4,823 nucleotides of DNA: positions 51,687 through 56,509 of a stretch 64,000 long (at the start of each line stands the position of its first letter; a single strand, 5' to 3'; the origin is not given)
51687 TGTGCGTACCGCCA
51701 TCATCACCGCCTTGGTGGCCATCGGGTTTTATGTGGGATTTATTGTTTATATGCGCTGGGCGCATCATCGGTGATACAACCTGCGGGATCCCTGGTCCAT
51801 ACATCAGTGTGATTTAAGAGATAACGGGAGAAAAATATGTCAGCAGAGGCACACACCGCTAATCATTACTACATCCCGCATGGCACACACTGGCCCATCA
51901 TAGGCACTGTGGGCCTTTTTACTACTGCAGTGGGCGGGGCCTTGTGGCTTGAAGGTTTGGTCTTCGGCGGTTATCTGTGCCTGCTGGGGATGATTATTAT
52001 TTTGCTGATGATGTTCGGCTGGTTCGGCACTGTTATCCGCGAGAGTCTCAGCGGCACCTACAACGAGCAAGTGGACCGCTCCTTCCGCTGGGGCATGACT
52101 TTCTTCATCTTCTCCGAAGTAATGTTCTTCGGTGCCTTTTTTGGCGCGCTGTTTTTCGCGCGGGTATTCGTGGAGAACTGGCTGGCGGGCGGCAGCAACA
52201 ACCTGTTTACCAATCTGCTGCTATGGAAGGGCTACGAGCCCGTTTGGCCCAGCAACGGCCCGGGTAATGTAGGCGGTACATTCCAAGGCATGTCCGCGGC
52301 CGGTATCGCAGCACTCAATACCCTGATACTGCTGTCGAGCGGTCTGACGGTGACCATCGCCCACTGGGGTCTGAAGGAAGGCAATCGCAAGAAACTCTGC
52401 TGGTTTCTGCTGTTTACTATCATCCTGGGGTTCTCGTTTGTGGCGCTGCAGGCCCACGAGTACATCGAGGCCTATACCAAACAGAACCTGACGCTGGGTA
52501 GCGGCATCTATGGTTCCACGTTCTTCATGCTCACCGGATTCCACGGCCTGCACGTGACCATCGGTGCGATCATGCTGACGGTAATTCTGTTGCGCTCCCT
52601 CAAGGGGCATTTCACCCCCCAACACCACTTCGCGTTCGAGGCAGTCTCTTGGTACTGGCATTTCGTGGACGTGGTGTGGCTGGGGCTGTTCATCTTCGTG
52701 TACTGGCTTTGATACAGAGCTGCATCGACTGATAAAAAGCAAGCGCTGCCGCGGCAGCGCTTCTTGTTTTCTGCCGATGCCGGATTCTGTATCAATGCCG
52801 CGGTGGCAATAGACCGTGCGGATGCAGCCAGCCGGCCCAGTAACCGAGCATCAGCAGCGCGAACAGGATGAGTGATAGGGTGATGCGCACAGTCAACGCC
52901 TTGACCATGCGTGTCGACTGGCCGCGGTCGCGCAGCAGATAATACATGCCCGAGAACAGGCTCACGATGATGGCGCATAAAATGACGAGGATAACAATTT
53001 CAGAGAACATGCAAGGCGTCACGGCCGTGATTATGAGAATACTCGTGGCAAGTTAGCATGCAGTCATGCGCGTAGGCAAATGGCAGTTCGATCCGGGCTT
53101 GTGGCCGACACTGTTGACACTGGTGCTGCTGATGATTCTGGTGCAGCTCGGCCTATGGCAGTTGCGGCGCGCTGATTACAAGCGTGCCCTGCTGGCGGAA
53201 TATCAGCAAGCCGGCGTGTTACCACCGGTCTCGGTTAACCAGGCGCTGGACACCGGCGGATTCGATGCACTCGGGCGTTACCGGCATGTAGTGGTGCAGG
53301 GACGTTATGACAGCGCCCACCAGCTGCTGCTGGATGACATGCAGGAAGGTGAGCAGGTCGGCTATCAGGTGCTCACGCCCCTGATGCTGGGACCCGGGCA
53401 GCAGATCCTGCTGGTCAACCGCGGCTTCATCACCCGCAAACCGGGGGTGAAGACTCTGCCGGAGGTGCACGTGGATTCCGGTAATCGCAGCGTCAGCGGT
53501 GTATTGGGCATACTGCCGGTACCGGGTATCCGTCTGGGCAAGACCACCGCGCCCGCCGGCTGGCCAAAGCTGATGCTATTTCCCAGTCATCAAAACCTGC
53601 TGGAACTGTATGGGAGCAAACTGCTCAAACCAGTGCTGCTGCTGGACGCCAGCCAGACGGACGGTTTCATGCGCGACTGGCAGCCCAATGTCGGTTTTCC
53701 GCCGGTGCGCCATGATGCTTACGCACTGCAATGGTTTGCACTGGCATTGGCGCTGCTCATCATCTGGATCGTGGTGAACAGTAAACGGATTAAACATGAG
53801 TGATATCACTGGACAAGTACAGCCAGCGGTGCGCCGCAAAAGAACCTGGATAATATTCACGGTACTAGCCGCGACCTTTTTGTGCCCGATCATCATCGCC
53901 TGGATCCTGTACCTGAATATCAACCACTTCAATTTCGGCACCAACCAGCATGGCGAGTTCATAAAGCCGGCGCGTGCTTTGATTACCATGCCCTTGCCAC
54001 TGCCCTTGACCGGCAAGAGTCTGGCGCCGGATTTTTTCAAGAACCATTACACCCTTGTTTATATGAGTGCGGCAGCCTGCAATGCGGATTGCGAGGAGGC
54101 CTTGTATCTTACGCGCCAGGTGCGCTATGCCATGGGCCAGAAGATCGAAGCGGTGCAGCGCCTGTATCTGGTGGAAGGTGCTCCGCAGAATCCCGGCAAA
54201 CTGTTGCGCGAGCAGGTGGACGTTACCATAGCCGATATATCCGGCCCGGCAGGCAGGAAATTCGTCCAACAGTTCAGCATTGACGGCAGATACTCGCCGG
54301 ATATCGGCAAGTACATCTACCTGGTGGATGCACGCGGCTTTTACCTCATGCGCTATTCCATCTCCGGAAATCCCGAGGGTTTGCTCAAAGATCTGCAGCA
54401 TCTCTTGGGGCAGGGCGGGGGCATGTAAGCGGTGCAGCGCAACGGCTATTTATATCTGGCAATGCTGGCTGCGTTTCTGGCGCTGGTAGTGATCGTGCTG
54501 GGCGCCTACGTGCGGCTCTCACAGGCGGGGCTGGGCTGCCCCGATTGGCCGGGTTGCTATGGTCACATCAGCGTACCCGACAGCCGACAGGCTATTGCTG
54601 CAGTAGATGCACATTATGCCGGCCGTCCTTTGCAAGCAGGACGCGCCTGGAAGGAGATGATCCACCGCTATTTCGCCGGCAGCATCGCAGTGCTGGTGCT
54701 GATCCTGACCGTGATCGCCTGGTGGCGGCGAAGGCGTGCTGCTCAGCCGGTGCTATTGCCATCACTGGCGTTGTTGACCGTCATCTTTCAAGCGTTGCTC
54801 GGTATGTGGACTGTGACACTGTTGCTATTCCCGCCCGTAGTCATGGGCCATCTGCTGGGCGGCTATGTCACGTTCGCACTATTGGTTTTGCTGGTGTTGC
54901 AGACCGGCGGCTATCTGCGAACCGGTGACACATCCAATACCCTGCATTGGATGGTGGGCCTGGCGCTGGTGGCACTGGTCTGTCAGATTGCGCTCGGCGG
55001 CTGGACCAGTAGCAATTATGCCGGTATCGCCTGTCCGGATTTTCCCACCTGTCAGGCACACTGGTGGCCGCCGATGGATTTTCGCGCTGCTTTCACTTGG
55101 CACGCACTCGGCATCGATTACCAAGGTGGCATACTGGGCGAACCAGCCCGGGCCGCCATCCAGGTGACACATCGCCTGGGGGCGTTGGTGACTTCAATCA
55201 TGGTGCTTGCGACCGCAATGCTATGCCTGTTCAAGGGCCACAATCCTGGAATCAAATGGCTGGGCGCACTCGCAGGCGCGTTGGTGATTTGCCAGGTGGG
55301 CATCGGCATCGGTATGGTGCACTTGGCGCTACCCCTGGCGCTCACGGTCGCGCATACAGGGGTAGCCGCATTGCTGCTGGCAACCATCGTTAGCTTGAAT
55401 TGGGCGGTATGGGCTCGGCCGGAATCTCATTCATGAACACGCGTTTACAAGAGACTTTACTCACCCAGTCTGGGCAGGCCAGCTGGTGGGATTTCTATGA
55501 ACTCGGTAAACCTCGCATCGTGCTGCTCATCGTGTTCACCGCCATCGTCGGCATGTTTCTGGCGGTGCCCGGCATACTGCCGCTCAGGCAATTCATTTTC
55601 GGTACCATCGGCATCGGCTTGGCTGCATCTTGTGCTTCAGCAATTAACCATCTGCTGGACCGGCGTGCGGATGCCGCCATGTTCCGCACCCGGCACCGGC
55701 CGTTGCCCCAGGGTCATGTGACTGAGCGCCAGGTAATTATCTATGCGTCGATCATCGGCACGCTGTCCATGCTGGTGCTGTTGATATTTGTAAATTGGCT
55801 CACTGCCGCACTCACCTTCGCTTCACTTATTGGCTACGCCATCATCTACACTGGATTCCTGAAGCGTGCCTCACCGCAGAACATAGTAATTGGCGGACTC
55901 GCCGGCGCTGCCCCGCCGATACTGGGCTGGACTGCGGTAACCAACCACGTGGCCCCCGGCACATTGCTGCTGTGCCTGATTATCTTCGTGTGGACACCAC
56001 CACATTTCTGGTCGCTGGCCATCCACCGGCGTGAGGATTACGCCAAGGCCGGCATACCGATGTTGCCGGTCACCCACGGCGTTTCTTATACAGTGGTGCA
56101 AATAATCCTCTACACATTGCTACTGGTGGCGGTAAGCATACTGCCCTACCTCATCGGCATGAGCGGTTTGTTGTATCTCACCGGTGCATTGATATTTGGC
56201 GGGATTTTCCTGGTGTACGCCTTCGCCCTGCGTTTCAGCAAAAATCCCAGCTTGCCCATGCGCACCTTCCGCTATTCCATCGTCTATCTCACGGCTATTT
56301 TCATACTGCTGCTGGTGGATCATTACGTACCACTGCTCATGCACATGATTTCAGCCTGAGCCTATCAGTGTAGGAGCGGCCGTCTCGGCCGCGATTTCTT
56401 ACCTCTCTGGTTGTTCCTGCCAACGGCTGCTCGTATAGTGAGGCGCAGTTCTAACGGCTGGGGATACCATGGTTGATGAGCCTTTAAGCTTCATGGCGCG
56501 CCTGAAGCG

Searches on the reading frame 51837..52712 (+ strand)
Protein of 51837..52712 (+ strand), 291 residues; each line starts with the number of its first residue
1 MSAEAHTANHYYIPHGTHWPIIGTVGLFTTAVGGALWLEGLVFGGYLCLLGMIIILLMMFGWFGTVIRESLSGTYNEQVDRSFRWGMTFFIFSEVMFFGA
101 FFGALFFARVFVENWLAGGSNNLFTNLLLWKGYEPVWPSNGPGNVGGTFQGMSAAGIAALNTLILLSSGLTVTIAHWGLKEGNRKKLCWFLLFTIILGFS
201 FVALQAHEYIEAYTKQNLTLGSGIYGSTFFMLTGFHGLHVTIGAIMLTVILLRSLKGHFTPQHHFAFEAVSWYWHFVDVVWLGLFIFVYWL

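Call 39: search_protein_families(library=pfam, proteins=[window:51837-52712:+], max_evalue=0.00001)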
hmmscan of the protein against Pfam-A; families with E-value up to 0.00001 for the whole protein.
window:51837-52712:+ (291 aa): 1 family
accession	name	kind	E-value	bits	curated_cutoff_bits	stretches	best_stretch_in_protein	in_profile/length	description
PF00510.24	COX3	-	1.3e-60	205.9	23.8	2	152-290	121-255/258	Cytochrome c oxidase subunit III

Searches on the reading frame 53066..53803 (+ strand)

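Call 39: search_protein_families(library=pfam, proteins=[window:53066-53803:+], max_evalue=0.00001)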
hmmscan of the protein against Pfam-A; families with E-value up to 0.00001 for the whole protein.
window:53066-53803:+ (245 aa): 1 family
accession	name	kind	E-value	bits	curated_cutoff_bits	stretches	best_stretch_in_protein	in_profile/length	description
PF02104.20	SURF1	-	1.7e-33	117.2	23.4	1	20-228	2-205/205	SURF1 family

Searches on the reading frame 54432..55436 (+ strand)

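Call 39: search_protein_families(library=pfam, proteins=[window:54432-55436:+], max_evalue=0.00001)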
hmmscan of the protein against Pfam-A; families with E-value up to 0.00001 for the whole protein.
window:54432-55436:+ (334 aa): 1 family
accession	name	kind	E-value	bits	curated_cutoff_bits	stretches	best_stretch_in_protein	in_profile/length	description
PF02628.20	COX15-CtaA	-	8.6e-70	235.7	29.9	1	9-320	3-322/322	Cytochrome oxidase assembly protein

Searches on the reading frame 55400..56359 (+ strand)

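Call 74: search_protein_families(library=pfam, proteins=[window:55400-56359:+], max_evalue=0.00001)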
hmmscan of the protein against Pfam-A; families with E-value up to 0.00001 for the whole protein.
window:55400-56359:+ (319 aa): 1 family
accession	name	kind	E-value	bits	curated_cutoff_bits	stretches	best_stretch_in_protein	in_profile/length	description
PF01040.23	UbiA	-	7.9e-66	222.3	34.2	1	45-292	2-247/250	UbiA prenyltransferase family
